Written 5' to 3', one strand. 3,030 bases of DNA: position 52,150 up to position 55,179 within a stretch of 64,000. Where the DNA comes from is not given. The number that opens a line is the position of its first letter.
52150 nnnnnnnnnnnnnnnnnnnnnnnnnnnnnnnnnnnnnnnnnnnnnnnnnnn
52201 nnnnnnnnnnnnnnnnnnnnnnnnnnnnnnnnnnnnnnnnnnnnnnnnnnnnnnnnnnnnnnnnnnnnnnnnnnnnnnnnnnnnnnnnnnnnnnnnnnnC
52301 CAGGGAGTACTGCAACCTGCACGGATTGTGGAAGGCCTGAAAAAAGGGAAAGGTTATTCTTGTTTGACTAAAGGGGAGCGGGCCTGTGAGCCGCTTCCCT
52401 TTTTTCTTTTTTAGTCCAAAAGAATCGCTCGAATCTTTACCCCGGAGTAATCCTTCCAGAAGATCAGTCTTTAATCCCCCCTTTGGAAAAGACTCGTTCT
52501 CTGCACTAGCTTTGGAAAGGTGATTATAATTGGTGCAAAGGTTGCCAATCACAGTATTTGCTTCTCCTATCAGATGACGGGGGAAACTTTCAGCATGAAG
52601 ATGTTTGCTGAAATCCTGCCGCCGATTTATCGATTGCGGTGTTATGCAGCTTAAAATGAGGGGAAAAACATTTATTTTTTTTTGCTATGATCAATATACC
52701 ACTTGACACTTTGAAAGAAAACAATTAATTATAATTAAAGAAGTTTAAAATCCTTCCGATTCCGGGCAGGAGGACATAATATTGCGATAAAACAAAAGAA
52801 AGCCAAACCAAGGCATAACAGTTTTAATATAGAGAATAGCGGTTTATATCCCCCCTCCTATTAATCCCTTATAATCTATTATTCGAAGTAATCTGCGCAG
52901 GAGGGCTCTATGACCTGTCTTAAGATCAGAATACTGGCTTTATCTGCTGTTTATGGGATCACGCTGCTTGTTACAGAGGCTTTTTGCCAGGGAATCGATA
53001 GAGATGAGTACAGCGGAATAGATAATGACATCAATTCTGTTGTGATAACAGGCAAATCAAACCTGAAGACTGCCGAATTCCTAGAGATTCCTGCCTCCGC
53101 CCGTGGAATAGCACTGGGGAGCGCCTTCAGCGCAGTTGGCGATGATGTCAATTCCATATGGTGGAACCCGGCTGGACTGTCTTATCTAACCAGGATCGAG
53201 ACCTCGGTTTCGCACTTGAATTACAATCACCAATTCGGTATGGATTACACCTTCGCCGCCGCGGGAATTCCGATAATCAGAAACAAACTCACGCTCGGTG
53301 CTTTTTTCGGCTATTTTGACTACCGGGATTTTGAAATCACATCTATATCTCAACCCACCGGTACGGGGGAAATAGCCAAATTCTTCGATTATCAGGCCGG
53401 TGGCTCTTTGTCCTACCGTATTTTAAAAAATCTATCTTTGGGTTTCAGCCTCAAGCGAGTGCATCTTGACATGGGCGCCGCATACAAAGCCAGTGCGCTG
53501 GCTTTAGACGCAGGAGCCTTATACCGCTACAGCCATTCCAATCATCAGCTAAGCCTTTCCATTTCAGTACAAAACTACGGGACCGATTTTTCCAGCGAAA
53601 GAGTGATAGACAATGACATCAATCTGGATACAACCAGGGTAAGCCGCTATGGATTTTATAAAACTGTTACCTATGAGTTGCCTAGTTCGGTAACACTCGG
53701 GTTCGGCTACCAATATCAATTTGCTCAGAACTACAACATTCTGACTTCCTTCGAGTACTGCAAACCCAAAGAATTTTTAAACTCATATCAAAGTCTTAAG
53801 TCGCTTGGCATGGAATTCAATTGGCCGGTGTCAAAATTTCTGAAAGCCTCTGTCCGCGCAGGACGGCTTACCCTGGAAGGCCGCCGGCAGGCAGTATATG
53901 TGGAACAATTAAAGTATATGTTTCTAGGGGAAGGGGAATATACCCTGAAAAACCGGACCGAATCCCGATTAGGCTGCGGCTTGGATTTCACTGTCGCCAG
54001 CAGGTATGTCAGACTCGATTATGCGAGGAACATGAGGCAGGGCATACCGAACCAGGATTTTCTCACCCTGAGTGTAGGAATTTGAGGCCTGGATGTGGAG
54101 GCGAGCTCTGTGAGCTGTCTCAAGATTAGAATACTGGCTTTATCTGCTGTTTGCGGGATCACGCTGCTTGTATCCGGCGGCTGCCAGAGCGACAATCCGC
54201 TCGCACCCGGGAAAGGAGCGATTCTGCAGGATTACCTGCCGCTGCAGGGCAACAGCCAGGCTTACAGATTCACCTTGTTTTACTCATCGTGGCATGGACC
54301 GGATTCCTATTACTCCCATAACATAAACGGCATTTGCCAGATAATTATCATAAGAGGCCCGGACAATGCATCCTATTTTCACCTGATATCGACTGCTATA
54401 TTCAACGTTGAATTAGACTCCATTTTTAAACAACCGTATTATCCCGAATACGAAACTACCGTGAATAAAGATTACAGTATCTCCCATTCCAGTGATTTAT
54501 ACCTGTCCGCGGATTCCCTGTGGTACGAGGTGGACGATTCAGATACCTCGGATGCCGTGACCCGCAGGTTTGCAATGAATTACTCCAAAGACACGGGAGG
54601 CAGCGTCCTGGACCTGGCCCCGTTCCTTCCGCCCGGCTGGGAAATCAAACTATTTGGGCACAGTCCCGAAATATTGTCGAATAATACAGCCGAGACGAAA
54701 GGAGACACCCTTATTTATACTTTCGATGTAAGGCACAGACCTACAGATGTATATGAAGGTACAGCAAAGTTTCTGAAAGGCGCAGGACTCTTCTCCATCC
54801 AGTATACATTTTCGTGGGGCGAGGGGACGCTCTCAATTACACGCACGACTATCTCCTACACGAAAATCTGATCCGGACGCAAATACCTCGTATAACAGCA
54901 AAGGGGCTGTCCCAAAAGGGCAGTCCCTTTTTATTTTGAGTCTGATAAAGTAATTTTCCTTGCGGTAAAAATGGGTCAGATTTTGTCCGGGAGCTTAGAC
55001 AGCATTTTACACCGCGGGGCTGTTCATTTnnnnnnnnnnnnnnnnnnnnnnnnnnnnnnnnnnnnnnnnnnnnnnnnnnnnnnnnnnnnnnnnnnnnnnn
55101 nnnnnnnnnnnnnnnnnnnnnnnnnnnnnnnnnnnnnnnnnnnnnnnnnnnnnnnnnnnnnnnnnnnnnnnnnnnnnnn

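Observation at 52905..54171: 67 bp cassette (RBS plus signal peptide) duplicated between porV and the unrelated downstream lipoprotein gene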

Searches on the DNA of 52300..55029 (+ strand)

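Call 39: search_rna_families(source=window, start=52300, end=55000, threshold=evalue, max_evalue=1)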
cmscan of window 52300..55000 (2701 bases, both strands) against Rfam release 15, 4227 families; matches with E-value up to 1: 0.
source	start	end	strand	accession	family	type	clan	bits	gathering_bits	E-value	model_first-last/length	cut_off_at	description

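Call 84: search_dna_similar(query=window:52405-55029:+, collection=plasmids, mode=distant, max_rows=5)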
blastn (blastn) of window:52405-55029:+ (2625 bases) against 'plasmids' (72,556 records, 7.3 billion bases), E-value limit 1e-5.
No match.

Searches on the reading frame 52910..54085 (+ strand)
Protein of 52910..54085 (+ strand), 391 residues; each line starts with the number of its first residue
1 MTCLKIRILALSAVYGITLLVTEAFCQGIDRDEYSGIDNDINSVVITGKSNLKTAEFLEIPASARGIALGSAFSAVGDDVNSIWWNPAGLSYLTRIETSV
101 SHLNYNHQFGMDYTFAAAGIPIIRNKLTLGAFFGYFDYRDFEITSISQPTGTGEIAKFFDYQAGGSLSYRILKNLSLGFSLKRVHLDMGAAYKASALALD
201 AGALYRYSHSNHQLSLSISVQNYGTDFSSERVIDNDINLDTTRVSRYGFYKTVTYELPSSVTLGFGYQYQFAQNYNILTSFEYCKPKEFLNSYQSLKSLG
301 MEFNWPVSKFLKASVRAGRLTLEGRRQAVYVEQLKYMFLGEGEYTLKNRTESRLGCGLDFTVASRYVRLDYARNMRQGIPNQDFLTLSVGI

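Call 6: search_protein_families(library=pfam, proteins=[window:52910-54085:+], max_evalue=0.01)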
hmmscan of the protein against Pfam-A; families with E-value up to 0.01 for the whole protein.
window:52910-54085:+ (391 aa): 2 families
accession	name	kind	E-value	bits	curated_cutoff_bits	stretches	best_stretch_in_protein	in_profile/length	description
PF03349.22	Toluene_X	-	4.4e-09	35.8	29.7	1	162-273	141-229/421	Outer membrane protein transport protein (OMPP1/FadL/TodX)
PF03687.19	UPF0164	-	0.0065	15.8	21.4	1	57-183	43-162/325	Uncharacterised protein family (UPF0164)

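Call 7: search_protein_families(library=ncbifam, proteins=[window:52910-54085:+], max_evalue=0.1)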
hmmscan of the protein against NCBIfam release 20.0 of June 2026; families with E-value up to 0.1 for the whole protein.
window:52910-54085:+ (391 aa): 5 families
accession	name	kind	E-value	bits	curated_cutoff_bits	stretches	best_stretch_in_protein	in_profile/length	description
NF033709.1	PorV_fam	subfamily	2.2e-34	119.5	90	1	54-288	3-228/326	PorV/PorQ family protein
NF033711.1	T9SS_PorQ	equivalog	1.9e-20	73.2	220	1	53-229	24-193/335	type IX secretion system protein PorQ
NF052325.1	PorVQ2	equivalog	1.6e-12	47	325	1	54-280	26-254/354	putative type IX sorting system protein PorV2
NF033710.1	T9SS_OM_PorV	equivalog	3.5e-09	36.3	250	1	54-229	25-210/367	type IX secretion system outer membrane channel protein PorV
NF050080.1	pilus_FilD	exception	0.0018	16.6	970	1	43-114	7-79/549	putative pilus system OmpP1/FadL family transporter FilD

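Call 12: find_homologous_proteins(query=window:52910-54085:+)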
Query window:52910-54085:+ (391 aa): 89 proteins with E <= 0.001 among 8000 candidates.
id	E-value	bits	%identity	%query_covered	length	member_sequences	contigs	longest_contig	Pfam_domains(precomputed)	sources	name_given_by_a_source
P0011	3.9e-217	739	84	100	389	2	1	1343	PF03349.23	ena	-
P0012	1.1e-51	194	33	99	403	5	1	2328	PF03349.23,PF19572.6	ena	-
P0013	9.0e-50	188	34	94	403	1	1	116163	PF03349.23,PF19572.6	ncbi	-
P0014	4.5e-49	186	32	94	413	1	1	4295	PF03349.23,PF19572.6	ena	-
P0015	4.7e-48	182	34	78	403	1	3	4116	PF03349.23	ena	-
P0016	6.1e-46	175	33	99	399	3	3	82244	PF03349.23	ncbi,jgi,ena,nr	ncbi:MAG TPA: PorV/PorQ family protein [archaeon]|nr:PorV/PorQ family protein [archaeon]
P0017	8.2e-46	175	30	97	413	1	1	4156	PF03349.23,PF19572.6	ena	-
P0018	1.7e-44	171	30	96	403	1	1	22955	PF03349.23,PF19572.6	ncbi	-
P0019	1.3e-43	168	30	98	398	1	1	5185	-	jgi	jgi:hypothetical protein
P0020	6.3e-20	90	32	45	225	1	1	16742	PF03687.21,PF19572.6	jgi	jgi:hypothetical protein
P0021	3.5e-19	87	34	47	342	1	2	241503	PF19572.6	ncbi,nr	ncbi:MAG: PorV/PorQ family protein [candidate division KSB1 bacterium]|nr:PorV/PorQ family protein [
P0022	1.2e-15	76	28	82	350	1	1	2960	PF19572.6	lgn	-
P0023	1.6e-15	75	27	69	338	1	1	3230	PF19572.6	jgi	jgi:long-subunit fatty acid transport protein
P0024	5.6e-15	73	28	88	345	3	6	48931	PF19572.6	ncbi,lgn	-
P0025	5.3e-14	70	26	64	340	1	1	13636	PF19572.6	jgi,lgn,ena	-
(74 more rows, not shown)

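Call 18: find_encoding_contigs(protein=P0011, flank=6000, max_places=3)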
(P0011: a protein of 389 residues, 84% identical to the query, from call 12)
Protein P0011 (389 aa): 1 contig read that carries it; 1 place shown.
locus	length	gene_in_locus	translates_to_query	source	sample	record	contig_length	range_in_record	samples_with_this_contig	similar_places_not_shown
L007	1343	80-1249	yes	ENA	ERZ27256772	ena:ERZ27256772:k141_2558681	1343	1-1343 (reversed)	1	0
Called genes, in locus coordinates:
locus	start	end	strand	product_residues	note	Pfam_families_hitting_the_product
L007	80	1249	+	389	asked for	PF03349:Toluene_X (faint)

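Call 44: find_encoding_contigs(protein=window:52910-54085:+, flank=3000, max_places=8)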
Protein window:52910-54085:+ (391 aa): 4 contigs read that carry it; 2 places shown.
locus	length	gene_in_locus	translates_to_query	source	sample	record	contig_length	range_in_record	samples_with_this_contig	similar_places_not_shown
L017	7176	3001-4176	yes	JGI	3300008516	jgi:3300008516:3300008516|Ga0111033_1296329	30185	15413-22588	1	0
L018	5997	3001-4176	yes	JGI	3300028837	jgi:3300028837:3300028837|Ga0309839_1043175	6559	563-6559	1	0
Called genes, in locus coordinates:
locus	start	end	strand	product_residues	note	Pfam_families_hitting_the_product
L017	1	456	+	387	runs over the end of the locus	PF00266:Aminotran_5, PF01212:Beta_elim_lyase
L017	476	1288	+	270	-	PF01149:Fapy_DNA_glyco, PF06831:H2TH, PF06827:zf-FPG_IleRS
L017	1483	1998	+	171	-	PF00578:AhpC-TSA, PF08534:Redoxin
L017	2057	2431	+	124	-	PF01880:Desulfoferrodox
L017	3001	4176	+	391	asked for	PF03349:Toluene_X (faint)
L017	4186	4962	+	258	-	-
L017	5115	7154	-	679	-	PF07940:Hepar_II_III_C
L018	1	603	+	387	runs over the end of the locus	PF00266:Aminotran_5, PF01212:Beta_elim_lyase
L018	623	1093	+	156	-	PF01149:Fapy_DNA_glyco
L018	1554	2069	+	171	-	PF00578:AhpC-TSA, PF08534:Redoxin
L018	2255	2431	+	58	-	PF01880:Desulfoferrodox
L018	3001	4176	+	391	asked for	PF03349:Toluene_X (faint)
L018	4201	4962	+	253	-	-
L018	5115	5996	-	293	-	?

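Call 63: find_encoding_contigs(protein=P0013, flank=4000, max_places=2)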
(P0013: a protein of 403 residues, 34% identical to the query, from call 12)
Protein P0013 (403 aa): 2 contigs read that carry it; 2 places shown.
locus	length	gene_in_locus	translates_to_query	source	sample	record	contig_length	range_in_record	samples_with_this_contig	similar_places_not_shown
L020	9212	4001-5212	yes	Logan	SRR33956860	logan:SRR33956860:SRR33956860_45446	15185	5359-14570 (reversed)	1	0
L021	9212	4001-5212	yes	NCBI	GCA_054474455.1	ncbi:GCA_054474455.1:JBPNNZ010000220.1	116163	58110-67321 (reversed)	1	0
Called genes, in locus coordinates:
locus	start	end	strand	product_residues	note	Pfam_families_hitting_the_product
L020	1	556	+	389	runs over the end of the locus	?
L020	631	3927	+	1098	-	-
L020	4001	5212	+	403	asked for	PF03349:Toluene_X (faint), PF19572:PorV (weak)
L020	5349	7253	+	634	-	-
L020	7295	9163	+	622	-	PF01841:Transglut_core, PF16656:Pur_ac_phosph_N (weak), PF25788:Ig_Rha78A_N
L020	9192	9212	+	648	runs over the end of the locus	-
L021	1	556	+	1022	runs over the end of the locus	PF13620:CarboxypepD_reg, PF13715:CarbopepD_reg_2, PF07715:Plug, PF00593:TonB_dep_Rec_b-barrel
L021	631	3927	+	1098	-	-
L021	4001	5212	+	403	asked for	PF03349:Toluene_X (faint), PF19572:PorV (weak)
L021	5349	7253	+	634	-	-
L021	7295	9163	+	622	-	PF01841:Transglut_core, PF16656:Pur_ac_phosph_N (weak), PF25788:Ig_Rha78A_N (weak)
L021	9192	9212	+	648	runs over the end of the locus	-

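Call 85: search_solved_structures(query=window:52910-54085:+, max_evalue=1)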
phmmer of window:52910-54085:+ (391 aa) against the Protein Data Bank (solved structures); distinct sequences matched with E-value up to 1: 3.
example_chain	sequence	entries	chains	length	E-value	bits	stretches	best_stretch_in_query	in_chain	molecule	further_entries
6h3i_F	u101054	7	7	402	0.00075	21.9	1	56-228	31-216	PorV | Type IX secretion system protein PorV domain-containing protein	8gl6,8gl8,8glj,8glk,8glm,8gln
6oj1_A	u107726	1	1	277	0.31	13.3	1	23-83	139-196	Endo alpha-1,4 polygalactosaminidase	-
6ojb_A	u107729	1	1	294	0.34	13.2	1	23-83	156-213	Endo alpha-1,4 polygalactosaminidase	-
